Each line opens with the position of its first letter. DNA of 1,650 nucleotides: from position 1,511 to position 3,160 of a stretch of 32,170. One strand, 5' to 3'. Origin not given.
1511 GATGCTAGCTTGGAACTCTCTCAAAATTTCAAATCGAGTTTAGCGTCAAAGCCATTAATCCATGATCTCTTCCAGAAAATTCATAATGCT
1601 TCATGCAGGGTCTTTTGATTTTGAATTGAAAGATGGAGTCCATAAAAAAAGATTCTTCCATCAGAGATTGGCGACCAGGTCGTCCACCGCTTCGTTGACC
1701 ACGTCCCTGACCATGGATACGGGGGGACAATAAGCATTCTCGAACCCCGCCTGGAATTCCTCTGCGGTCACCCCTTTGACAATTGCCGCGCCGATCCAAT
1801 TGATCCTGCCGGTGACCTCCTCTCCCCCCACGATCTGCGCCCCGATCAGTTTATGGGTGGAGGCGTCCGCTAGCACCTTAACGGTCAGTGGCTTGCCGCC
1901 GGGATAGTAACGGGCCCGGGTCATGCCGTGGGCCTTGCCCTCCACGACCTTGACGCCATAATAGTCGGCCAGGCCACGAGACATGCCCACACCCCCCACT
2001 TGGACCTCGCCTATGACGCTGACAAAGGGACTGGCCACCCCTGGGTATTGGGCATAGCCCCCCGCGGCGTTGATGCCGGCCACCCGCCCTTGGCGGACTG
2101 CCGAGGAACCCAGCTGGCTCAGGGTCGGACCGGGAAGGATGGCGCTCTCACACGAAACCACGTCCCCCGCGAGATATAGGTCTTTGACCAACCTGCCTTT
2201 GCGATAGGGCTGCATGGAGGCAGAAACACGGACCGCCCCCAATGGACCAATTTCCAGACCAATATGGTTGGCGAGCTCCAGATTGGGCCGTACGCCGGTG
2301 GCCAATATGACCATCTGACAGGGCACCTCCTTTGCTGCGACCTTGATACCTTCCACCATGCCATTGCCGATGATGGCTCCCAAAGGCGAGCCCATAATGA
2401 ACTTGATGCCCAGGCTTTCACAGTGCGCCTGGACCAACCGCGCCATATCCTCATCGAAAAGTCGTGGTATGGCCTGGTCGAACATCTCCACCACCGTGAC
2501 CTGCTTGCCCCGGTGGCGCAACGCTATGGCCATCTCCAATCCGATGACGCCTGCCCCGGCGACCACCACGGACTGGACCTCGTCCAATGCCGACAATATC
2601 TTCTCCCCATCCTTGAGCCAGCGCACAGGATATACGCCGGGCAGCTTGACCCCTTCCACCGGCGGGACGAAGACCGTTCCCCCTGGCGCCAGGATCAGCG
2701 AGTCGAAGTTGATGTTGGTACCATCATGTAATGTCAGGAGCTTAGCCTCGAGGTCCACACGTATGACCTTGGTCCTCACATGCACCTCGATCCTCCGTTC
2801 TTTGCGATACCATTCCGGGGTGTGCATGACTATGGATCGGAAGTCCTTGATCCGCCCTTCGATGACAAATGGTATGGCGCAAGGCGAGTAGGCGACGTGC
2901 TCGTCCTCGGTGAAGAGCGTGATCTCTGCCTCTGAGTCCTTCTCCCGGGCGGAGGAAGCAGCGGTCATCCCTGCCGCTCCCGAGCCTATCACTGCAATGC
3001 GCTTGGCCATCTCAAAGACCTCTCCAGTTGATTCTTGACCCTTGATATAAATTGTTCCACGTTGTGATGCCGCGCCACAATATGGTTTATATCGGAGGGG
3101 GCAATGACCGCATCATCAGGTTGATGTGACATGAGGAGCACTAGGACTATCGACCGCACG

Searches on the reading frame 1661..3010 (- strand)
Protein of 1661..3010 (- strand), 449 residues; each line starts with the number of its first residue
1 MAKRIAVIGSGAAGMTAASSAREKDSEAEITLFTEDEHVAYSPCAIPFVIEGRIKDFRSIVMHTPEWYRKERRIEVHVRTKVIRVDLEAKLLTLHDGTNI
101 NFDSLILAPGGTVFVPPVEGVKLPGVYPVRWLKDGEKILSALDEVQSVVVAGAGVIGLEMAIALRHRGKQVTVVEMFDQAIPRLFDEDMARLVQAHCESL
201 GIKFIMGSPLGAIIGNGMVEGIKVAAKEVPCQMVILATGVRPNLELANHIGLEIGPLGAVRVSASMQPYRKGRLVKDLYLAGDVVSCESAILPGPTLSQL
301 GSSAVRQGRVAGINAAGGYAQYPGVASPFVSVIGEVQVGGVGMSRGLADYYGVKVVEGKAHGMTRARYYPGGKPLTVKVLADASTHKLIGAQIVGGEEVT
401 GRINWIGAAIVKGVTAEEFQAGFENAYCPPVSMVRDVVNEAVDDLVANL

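Call 39: search_protein_families(library=pfam, proteins=[window:1661-3010:-], max_evalue=0.001)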
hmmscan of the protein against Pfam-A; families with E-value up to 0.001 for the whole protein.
window:1661-3010:- (449 aa): 9 families
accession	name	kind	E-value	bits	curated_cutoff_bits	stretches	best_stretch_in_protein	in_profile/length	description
PF07992.20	Pyr_redox_2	-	1.7e-53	182.4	26.1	1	4-304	2-287/291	Pyridine nucleotide-disulphide oxidoreductase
PF00070.33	Pyr_redox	-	3.7e-22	79.1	22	1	147-224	1-79/82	Pyridine nucleotide-disulphide oxidoreductase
PF02852.28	Pyr_redox_dim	-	1.3e-12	48.4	25.3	1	333-422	6-95/110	Pyridine nucleotide-disulphide oxidoreductase, dimerisation domain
PF03486.20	HI0933_like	-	2.8e-11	43.8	50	0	4-29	2-27/244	HI0933-like protein Rossmann domain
PF01266.30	DAO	-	7.5e-09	36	27.9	1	148-178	2-32/353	FAD dependent oxidoreductase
PF00890.30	FAD_binding_2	-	3.7e-08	33.4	20.4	0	5-26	2-23/414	FAD binding domain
PF13450.12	NAD_binding_8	-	6.3e-08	33.2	21.9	0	7-39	1-31/68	NAD(P)-binding Rossmann-like domain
PF13738.12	Pyr_redox_3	-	4.7e-05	23.2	30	0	149-176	1-29/305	Pyridine nucleotide-disulphide oxidoreductase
PF01262.27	AlaDh_PNT_C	-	0.00047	20.1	23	0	147-183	30-66/214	Alanine dehydrogenase/PNT, C-terminal domain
